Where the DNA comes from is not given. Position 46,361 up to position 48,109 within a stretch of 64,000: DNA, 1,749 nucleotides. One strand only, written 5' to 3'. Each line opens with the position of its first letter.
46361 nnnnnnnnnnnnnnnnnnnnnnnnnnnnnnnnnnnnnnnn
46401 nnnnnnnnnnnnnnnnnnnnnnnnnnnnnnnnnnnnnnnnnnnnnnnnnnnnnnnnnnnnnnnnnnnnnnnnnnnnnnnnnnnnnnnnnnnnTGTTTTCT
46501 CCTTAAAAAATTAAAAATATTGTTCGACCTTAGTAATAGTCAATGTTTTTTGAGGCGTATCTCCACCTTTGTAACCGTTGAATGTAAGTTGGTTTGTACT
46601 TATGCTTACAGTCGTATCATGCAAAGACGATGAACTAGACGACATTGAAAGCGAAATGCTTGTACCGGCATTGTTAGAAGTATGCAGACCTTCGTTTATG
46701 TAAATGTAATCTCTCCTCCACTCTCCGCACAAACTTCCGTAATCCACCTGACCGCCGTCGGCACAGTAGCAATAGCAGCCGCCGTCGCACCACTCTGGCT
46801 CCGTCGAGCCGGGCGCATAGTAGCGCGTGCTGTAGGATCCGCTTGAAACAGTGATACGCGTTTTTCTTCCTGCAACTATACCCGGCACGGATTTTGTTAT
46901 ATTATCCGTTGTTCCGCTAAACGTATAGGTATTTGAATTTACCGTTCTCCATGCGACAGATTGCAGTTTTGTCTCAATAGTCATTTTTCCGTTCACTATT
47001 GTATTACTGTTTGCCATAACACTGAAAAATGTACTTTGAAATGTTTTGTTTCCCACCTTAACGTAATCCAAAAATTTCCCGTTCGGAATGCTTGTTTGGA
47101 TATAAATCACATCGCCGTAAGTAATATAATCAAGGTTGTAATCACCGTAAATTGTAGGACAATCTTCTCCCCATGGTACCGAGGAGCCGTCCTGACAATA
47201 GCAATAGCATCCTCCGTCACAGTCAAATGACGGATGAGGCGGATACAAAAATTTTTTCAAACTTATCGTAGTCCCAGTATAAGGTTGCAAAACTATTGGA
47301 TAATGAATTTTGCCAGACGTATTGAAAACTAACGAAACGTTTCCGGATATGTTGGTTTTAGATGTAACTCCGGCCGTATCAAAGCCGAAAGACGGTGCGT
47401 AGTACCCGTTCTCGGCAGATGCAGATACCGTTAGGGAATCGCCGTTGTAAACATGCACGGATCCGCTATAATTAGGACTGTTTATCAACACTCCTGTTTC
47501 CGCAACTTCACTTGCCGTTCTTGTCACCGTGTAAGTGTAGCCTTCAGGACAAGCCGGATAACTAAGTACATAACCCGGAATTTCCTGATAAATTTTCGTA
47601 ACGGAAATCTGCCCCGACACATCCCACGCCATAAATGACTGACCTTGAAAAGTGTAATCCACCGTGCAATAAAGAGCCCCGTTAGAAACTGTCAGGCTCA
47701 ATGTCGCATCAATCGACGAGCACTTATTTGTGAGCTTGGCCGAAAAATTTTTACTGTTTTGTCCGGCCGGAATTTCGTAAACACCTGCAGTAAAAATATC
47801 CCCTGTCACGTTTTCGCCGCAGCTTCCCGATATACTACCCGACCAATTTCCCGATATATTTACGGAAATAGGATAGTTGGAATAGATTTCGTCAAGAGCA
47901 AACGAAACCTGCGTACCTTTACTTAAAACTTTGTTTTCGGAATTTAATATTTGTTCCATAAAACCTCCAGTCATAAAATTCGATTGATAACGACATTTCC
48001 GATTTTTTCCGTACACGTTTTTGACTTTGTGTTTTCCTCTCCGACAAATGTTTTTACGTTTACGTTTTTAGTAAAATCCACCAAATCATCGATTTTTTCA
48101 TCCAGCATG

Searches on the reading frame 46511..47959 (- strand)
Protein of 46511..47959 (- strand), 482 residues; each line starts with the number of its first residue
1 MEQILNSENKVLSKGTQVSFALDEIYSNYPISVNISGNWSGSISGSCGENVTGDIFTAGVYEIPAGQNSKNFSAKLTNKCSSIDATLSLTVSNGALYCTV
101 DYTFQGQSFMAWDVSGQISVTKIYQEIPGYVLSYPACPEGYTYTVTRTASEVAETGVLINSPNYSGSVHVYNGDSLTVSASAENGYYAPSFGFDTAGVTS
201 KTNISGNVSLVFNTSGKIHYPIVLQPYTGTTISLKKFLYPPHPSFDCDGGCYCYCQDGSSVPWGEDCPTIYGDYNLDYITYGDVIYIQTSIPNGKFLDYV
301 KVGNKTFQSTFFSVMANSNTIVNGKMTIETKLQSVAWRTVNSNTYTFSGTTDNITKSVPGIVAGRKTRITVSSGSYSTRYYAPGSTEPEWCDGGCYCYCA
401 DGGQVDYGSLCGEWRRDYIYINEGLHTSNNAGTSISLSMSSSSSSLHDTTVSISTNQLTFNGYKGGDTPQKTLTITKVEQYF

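Call 5: search_protein_families(library=pfam, proteins=[window:46511-47959:-], max_evalue=0.1)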
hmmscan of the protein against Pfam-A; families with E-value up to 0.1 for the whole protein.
window:46511-47959:- (482 aa): 0 families

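Call 9: find_homologous_proteins(query=window:46511-47959:-, max_evalue=0.01)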
Query window:46511-47959:- (482 aa): 16 proteins with E <= 0.01 among 8000 candidates.
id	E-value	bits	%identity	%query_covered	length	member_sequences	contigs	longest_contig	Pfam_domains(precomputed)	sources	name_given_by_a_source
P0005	0.0e+0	1057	97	100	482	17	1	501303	-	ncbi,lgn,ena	-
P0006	3.8e-214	730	68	100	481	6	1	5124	-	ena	-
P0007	1.5e-176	606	58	100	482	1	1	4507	-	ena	-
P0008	7.8e-174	597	56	100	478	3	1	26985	-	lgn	-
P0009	6.8e-146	505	51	100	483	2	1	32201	-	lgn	-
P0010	1.2e-119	418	45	100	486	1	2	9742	-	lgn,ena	-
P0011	7.9e-103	363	41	98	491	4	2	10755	-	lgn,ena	-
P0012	2.0e-84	302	34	52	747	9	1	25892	PF18998.7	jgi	-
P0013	1.4e-83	300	47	58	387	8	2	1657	-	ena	-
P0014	2.0e-76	276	31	64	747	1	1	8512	PF18998.7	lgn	-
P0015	8.8e-69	251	43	54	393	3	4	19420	-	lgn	-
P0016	1.5e-46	177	33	71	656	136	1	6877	-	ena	-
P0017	6.5e-34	136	44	30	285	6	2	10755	-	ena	-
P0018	6.8e-31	126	42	31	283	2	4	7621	-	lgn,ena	-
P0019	3.1e-25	107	40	31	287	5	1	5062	-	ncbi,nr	ncbi:MAG: hypothetical protein IKA90_00770, partial [Clostridia bacterium]|nr:hypothetical protein [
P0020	1.8e-14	72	35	22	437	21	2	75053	-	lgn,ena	-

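Call 12: find_encoding_contigs(protein=P0005, flank=10000, max_places=3)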
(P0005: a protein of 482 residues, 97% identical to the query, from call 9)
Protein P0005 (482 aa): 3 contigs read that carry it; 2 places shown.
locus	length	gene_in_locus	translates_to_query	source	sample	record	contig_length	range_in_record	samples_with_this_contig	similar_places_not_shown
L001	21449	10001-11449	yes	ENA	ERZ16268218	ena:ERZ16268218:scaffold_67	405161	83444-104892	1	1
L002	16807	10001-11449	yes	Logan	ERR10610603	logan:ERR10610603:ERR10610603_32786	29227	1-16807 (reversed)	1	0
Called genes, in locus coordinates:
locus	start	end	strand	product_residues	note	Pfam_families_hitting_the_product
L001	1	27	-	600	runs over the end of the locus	PF00528:BPD_transp_1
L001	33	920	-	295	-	PF12849:PBP_like_2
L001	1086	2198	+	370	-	PF13450:NAD_binding_8, PF03275:GLF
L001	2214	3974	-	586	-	PF17994:Glft2_N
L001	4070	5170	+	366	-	PF13439:Glyco_transf_4, PF00534:Glycos_transf_1, PF13692:Glyco_trans_1_4, PF20706:GT4-conflict (weak)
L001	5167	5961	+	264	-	PF00535:Glycos_transf_2, PF10111:Glyco_tranf_2_2, PF13641:Glyco_tranf_2_3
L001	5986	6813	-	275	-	PF00005:ABC_tran, PF13304:AAA_21 (faint)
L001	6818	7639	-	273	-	PF01061:ABC2_membrane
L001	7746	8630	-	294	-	PF00781:DAGK_cat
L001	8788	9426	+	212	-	PF02397:Bac_transf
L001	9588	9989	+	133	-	-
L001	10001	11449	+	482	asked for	-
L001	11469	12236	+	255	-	PF00291:PALP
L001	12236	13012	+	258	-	PF00291:PALP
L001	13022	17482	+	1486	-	PF05593:RHS_repeat (faint), PF25023:TEN_YD-shell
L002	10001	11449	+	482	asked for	-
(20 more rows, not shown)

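Call 14: find_encoding_contigs(protein=P0012, flank=10000, max_places=2)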
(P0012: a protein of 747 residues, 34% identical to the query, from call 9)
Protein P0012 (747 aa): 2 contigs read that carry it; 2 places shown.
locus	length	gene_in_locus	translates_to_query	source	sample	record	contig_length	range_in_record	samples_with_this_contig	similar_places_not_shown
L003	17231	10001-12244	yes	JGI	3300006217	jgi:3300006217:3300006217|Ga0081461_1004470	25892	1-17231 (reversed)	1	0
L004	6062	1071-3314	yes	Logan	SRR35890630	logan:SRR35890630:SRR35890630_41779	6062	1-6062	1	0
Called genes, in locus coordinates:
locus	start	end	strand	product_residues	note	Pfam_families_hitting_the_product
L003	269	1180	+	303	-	PF23343:REP_ORF2-G2P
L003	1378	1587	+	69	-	-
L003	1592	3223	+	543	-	PF00239:Resolvase, PF07508:Recombinase, PF13408:Zn_ribbon_recom, PF14287:DUF4368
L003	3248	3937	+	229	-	-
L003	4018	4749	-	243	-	PF13555:AAA_29 (weak), PF00005:ABC_tran, PF13304:AAA_21 (faint)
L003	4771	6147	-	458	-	PF01061:ABC2_membrane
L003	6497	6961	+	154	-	PF03729:DUF308 (faint)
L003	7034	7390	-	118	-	PF12675:DUF3795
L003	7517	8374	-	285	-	PF02645:DegV, PF13684:FakA-like_C (weak)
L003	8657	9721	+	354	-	PF01520:Amidase_3, PF01471:PG_binding_1, PF09374:PG_binding_3 (faint), PF01471:PG_binding_1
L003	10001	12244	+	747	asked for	PF18998:Flg_new_2 (faint)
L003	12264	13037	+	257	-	PF00291:PALP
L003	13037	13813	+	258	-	PF00291:PALP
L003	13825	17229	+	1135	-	?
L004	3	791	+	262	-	?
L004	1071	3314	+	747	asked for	PF18998:Flg_new_2 (faint)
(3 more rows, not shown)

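Call 15: find_encoding_contigs(protein=P0020, flank=10000, max_places=2)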
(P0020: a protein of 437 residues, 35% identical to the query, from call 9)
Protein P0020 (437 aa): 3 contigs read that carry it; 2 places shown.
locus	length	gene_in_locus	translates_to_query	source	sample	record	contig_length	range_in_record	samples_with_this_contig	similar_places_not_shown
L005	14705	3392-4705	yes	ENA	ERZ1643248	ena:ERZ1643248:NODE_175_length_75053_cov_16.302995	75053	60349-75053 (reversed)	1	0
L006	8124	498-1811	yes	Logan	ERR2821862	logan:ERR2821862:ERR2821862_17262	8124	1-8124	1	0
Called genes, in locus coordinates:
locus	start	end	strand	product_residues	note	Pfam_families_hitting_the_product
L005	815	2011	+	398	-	-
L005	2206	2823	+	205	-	-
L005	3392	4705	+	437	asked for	-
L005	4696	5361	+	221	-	-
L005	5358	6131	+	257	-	PF00291:PALP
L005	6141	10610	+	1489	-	PF05593:RHS_repeat (faint)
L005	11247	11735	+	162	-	-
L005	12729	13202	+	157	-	-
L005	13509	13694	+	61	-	-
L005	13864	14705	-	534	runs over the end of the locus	PF06418:CTP_synth_N, PF00117:GATase, PF07722:Peptidase_C26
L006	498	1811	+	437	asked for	-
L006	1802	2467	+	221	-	-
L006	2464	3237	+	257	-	PF00291:PALP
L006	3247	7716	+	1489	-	PF05593:RHS_repeat (faint)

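Call 18: search_solved_structures(query=A1, max_evalue=10, show_alignments=2)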
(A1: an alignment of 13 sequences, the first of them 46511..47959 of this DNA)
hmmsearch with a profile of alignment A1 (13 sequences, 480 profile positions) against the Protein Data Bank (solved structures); distinct sequences matched with E-value up to 10: 8.
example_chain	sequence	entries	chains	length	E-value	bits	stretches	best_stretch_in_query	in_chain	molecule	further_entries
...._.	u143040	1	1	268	4.4e-05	25.7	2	12-68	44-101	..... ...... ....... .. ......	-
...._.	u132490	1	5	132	0.11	14.5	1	11-68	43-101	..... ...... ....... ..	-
8w5d_c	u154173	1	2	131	0.12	14.4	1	11-68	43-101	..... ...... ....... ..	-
1qbe_A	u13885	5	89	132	0.12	14.4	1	11-68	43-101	BACTERIOPHAGE Q BETA CAPSID | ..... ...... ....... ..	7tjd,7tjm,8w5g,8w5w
5kip_A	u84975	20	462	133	0.12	14.3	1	11-68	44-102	Coat protein | Capsid protein | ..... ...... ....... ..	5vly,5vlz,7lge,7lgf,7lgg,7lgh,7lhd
8w5v_C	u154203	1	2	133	0.12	14.3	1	11-68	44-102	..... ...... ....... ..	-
8w5u_C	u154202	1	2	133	0.13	14.3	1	11-68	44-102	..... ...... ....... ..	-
7tjg_A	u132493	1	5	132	0.21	13.6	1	12-65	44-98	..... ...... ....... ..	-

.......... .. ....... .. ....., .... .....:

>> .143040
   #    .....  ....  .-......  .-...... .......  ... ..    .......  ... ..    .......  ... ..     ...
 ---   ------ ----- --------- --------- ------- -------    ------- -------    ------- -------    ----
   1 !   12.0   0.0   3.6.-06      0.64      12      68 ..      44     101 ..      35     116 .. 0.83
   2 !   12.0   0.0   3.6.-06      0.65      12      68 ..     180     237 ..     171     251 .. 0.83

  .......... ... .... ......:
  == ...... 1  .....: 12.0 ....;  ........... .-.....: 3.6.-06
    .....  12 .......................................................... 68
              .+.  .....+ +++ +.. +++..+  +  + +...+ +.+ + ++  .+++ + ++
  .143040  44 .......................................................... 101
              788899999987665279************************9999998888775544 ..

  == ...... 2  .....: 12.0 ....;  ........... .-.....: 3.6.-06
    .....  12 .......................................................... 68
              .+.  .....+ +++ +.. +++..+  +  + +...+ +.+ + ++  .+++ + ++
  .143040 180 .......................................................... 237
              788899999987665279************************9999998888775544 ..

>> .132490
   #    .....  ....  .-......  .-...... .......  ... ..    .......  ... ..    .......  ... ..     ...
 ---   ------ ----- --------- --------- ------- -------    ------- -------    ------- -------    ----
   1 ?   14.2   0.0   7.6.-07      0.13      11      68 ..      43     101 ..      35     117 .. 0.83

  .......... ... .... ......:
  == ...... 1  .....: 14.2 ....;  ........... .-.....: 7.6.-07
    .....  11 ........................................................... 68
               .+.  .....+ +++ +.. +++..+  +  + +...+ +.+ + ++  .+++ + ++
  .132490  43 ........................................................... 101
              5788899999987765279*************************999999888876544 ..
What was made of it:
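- Tried and rejected: I treat it as probably chance (call 18).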

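Call 19: search_protein_families(library=phrogs, proteins=[window:46511-47959:-], max_evalue=0.01)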
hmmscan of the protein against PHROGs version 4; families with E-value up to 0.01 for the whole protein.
window:46511-47959:- (482 aa): 0 families

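Call 20: search_protein_families(library=ncbifam, proteins=[window:46511-47959:-], max_evalue=0.01)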
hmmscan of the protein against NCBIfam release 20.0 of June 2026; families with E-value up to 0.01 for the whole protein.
window:46511-47959:- (482 aa): 0 families

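Call 23: predict_structure(alignment_id=A1)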
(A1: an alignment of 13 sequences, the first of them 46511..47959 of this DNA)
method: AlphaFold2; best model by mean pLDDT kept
length: 482 residues; sequences in the alignment: 13
mean_pLDDT: 91.8   pTM: 0.54
mean pLDDT of the five models: 91.8, 91.0, 91.0, 90.8, 90.9
residues with pLDDT >= 90: 348; 70-90: 133; 50-70: 1; < 50: 0
segments of 3 or more residues with pLDDT < 50: none
pLDDT, mean of each block of 10 residues (from residue 1): 89 93 88 94 86 92 94 92 95 94 90 91 91 93 96 91 95 95 90 95 94 90 95 95 84 88 90 95 95 89 96 96 95 91 95 94 93 95 82 82 79 88 96 94 87 97 91 97 87
secondary structure, 60 per line:
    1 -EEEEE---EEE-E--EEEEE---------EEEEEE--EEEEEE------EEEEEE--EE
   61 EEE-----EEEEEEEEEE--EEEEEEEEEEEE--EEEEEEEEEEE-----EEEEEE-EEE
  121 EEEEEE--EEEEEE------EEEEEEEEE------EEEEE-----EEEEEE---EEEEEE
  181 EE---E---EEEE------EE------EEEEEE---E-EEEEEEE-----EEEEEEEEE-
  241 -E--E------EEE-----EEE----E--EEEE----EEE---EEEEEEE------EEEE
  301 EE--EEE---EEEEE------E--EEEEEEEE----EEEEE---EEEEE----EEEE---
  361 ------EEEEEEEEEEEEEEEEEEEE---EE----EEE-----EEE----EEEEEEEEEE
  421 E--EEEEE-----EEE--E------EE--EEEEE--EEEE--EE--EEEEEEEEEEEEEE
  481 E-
elements in order: E2-6 E10-12 E17-21 E31-36 E39-44 E51-56 E59-63 E69-78 E81-92 E95-105 E111-116 E118-126 E129-134 E141-149 E156-160 E166-171 E175-182 E190-193 E208-213 E219-225 E231-239 E252-254 E260-262 E270-273 E278-280 E284-290 E297-302 E305-307 E311-315 E325-332 E337-341 E345-349 E354-357 E367-386 E396-398 E404-406 E411-421 E424-428 E434-436 E450-454 E457-460 E467-481
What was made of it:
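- C1 and C5 both sit at the base of the hairpin, and C5 is in a beta-bridge (call 23).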

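Call 25: search_protein_representatives(alignment_id=A1)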
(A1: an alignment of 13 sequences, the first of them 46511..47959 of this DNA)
Query: 13 sequences, 480 profile positions. Proteins with E-value up to 0.001 (for the whole library): 61; up to 1e-10: 27; up to 1e-30: 16. The best 61 are listed.
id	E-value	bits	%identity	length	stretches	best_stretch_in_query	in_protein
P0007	1.3e-220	749.7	-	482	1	1-480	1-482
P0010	4.6e-209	711.6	-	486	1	1-480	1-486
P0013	1.3e-155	535.4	-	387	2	221-480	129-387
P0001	1.0e-97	344.4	-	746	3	4-351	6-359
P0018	9.3e-97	341.3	-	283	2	332-480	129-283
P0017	2.9e-92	326.5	-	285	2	333-480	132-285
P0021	1.1e-91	324.5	-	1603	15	112-221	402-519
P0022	2.1e-80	287.3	-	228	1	262-480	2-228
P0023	2.6e-70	254.0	-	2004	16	121-215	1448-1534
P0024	7.4e-66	239.4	-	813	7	112-221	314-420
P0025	3.7e-57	210.7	-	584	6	111-198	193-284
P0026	1.2e-50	189.2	-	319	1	156-480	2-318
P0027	7.7e-37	143.7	-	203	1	287-480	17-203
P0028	1.7e-36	142.5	-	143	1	1-107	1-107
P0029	4.8e-35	137.8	-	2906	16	125-208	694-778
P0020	1.2e-29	120.0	-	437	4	225-311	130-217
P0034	2.3e-21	92.6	-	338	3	111-200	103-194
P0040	2.6e-11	59.5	-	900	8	124-238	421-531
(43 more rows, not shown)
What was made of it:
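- On InlB B-repeat / Flg_new_2 (PF18998): The profile search hits proteins with 3-16 matched stretches of the module (call 25).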

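Call 27: fold_search(model_id=the predicted structure, library=pdb)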
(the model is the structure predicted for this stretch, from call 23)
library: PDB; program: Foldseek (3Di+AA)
matches with E <= 10: 640; with E <= 0.001: 3
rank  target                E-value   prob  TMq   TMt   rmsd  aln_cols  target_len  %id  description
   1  6fwv_B                8.0e-05  1.00  0.21  0.20  21.0       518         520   10  The Bacillus anthracis TIE protein (released 2018-08-08)
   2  7vcr_B                1.1e-04  0.80  0.14  0.15  21.0       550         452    9  Crystal Structure of PitA fragment from pilus islet-2 of Streptococcus oralis (released 2022-06-01)
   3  10ps                  8.1e-04  0.98  0.21  0.19  16.9       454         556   10  Crystal structure of SdrD A2-A3-B1-B2 domains from Staphylococcus aureus JH1 (released 2026-02-11)
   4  6bbt_A                4.4e-02  0.41  0.12  0.19  17.4       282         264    8  Structure of the major pilin protein (T-13) from Streptococcus pyogenes serotype GAS131465 (released 2018-10-24)
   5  4bik_A                4.4e-02  0.23  0.10  0.11  21.2       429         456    8  Structure of a disulfide locked mutant of Intermedilysin with human CD59 (released 2013-05-08)
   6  5j7u_H                4.4e-02  0.06  0.09  0.07  55.6       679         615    9  Faustovirus major capsid protein (released 2016-05-18)
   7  5j7u_A                4.8e-02  0.05  0.09  0.07  55.4       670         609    9  Faustovirus major capsid protein (released 2016-05-18)
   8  8oe0_D                5.5e-02  0.08  0.10  0.09  23.6       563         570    9  Cryo-EM structure of a pre-dimerized murine IL-12 complete extracellular signaling complex (Class 2). (released 2024-02-07)
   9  9fw9_D                7.0e-02  0.07  0.10  0.08  52.9       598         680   10  Cryo-EM structure of the type 1 pilus assembly platform as part of the FimA-bound chaperone-usher pilus complex (FimDH (released 2025-06-04)
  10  1pfo                  7.3e-02  0.20  0.12  0.12  22.5       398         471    8  PERFRINGOLYSIN O (released 1998-08-05)
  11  4kr8_A                7.3e-02  0.07  0.08  0.11  51.6       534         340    7  Salmonella typhi OmpF complex with Daunomycin (released 2014-05-28)
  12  7u06_B                7.6e-02  0.06  0.08  0.06  28.2       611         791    8  Structure of the yeast TRAPPII-Rab11/Ypt32 complex in the closed/open state (composite structure) (released 2022-04-27)
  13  5j7o_B                7.6e-02  0.05  0.10  0.08  55.3       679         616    8  Faustovirus major capsid protein (released 2016-05-18)
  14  5j7o_E                7.6e-02  0.04  0.09  0.08  55.2       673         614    9  Faustovirus major capsid protein (released 2016-05-18)
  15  5imw_B                8.0e-02  0.15  0.10  0.10  22.2       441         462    7  Trapped Toxin (released 2016-08-24)
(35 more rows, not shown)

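Call 30: find_encoding_contigs(protein=P0024, flank=10000, max_places=2)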
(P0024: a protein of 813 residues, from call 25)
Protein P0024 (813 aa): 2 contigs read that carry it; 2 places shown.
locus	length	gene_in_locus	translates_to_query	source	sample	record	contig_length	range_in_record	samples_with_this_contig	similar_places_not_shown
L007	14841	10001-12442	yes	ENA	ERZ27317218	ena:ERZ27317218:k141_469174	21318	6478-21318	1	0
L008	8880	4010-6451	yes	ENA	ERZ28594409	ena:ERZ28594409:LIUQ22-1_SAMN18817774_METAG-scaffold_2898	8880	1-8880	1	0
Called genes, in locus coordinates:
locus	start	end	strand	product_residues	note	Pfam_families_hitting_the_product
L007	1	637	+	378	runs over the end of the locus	PF23847:DUF7211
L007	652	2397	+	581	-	PF03354:TerL_ATPase (faint), PF20441:TerL_nuclease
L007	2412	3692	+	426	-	PF04860:Phage_portal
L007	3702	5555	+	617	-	PF04586:Peptidase_S78 (weak)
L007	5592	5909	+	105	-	PF23911:DUF7253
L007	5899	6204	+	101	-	-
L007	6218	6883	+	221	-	-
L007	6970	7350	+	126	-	PF23803:Phage_TAC_17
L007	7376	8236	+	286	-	-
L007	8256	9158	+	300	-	-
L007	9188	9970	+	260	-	-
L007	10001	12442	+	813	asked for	-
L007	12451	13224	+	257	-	PF00291:PALP (weak)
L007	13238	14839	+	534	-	?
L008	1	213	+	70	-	?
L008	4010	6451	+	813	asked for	-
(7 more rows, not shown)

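Call 31: fold_search(model_id=the predicted structure, library=viral)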
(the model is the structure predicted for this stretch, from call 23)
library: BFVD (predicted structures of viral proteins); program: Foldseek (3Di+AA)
matches with E <= 10: 926; with E <= 0.001: 7
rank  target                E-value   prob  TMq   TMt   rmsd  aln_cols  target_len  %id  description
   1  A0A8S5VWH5            2.8e-06  1.00  0.16  0.08  36.0       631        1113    7  (no name in the UniProt tables at hand)
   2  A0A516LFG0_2          4.6e-05  1.00  0.22  0.13  16.7       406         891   11  (no name in the UniProt tables at hand)
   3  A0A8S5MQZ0            1.0e-04  1.00  0.14  0.24  28.1       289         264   13  Uncharacterized protein [Siphoviridae sp. ctqED62]
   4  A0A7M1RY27            6.2e-04  0.38  0.11  0.07  44.5       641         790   10  Bacterial repeat domain-containing protein [uncultured phage cr273_1]
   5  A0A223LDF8            6.5e-04  0.60  0.11  0.14  26.1       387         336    9  Uncharacterized protein [Bacillus phage PBS1]
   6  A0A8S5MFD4            8.2e-04  1.00  0.21  0.32  14.4       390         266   13  Bacterial repeat domain-containing protein [Podoviridae sp. ct9P15]
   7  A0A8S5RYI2            9.4e-04  0.72  0.16  0.12  20.5       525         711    8  Tail collar fiber protein [Myoviridae sp. ctNQV2]
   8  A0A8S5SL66            1.1e-03  0.98  0.17  0.26  17.2       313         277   12  Uncharacterized protein [Podoviridae sp. ctHMt20]
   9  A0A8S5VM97            1.1e-03  0.72  0.17  0.14  28.9       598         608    7  (no name in the UniProt tables at hand)
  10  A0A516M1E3            1.6e-03  0.15  0.10  0.07  29.5       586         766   11  (no name in the UniProt tables at hand)
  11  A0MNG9                1.8e-03  0.25  0.10  0.09  29.8       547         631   12  (no name in the UniProt tables at hand)
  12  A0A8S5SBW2            2.2e-03  0.93  0.17  0.23  15.5       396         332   11  Uncharacterized protein [Siphoviridae sp. ctJLl6]
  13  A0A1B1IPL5            2.4e-03  0.15  0.10  0.06  31.7       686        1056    8  (no name in the UniProt tables at hand)
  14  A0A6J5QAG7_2          2.5e-03  0.12  0.08  0.06  30.1       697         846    9  Tip attachment protein J [uncultured Caudovirales phage]
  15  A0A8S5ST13            2.6e-03  0.93  0.15  0.18  18.3       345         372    9  Uncharacterized protein [Phage sp. ctcqm2]
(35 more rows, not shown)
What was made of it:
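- On InlB B-repeat / Flg_new_2 (PF18998): BFVD matches are 'Bacterial repeat domain-containing' proteins (call 31).
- Closest known: Phage fibre-like proteins built from 'bacterial repeat' / InlB B-repeat-type modules. Same: Foldseek against BFVD returns 'Bacterial repeat domain-containing' proteins and a tail collar fibre protein (call 31).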

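Call 33: find_encoding_contigs(protein=P0029, flank=10000, max_places=1)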
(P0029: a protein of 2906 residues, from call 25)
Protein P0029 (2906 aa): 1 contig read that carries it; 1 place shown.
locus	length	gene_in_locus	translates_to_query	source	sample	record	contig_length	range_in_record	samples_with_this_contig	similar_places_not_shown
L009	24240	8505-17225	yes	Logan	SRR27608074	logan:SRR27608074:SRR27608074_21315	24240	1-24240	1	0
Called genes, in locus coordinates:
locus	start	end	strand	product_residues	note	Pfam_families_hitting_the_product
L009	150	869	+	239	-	-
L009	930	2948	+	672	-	-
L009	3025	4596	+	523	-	-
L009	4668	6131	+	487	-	-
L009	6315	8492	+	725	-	-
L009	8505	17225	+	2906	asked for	PF09479:Flg_new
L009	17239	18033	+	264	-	-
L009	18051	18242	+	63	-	-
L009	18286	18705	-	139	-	-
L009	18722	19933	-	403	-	PF00438:S-AdoMet_synt_N, PF02772:S-AdoMet_synt_M, PF02773:S-AdoMet_synt_C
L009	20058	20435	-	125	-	-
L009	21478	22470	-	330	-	PF01541:GIY-YIG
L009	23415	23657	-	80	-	-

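Call 34: find_encoding_contigs(protein=P0034, flank=10000, max_places=1)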
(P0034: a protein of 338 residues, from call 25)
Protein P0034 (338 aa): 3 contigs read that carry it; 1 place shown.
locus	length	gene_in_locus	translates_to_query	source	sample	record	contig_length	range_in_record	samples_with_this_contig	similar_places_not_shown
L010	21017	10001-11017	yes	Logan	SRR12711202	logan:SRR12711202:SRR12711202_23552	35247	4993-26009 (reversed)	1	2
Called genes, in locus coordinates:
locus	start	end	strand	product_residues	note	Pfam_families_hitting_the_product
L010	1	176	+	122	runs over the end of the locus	-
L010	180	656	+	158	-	-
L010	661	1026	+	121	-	-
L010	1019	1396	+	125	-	-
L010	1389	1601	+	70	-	-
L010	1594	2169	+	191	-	-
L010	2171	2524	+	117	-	-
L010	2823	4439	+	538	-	-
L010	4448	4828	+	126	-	-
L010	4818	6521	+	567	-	-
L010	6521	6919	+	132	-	-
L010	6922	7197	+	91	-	-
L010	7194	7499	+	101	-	-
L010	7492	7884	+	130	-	-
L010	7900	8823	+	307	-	-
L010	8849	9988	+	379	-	PF11133:Phage_head_fibr (weak)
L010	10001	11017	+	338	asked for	-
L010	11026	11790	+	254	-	PF00291:PALP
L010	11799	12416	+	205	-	-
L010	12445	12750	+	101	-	-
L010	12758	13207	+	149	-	-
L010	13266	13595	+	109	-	-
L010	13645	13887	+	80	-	-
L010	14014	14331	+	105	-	-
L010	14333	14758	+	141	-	-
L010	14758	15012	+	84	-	-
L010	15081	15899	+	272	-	-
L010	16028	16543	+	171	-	-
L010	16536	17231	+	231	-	PF25223:DUF7841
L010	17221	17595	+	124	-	-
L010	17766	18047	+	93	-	-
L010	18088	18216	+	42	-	-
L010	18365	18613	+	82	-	-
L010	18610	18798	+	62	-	PF12844:HTH_19 (weak), PF01381:HTH_3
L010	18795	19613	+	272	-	PF12705:PDDEXK_1 (weak)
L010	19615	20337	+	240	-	PF13479:AAA_24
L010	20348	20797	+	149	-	-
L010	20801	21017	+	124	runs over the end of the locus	PF01870:Hjc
